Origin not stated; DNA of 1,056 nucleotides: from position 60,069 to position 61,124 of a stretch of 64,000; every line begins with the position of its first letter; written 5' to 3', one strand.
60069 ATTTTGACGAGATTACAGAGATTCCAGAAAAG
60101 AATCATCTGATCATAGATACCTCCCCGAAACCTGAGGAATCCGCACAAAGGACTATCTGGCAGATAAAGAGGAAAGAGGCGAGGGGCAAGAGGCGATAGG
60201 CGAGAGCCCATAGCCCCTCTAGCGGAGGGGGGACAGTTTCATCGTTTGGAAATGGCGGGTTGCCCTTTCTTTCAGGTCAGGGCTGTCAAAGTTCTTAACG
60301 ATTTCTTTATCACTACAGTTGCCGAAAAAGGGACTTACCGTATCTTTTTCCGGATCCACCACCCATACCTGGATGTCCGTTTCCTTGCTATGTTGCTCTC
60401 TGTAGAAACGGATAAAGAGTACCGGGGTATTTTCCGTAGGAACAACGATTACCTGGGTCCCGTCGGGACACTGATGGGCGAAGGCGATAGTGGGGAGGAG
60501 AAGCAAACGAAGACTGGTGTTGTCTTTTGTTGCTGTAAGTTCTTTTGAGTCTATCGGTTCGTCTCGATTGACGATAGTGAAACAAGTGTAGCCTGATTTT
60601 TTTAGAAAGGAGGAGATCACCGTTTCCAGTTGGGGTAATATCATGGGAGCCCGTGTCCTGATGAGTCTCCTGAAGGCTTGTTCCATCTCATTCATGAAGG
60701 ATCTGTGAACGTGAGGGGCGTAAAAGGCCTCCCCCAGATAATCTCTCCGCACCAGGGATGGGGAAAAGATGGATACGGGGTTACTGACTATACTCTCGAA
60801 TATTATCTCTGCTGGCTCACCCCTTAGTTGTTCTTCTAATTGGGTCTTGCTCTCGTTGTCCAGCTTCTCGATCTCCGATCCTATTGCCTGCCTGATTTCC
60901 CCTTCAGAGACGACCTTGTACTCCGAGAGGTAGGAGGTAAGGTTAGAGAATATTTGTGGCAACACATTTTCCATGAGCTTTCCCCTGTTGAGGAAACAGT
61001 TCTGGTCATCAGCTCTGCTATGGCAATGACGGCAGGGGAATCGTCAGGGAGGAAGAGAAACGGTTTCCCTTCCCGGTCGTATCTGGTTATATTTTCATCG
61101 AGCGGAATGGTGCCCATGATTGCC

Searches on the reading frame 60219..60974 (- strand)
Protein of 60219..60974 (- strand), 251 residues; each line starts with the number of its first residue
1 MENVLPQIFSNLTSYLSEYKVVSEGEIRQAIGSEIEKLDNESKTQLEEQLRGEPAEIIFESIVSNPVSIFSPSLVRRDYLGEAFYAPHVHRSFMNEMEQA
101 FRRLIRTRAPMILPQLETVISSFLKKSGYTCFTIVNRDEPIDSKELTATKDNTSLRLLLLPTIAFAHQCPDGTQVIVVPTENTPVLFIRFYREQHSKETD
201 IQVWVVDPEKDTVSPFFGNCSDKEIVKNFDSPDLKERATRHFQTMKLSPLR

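Call 29: search_protein_families(library=pfam, proteins=[window:60219-60974:-], max_evalue=0.00001)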
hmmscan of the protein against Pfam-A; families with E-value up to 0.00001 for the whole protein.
window:60219-60974:- (251 aa): 1 family
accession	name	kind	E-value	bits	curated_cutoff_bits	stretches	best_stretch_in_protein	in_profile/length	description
PF20755.2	DUF6834_C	-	5e-11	43.4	27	1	171-229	67-127/129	Domain of unknown function (DUF6834), C-terminal domain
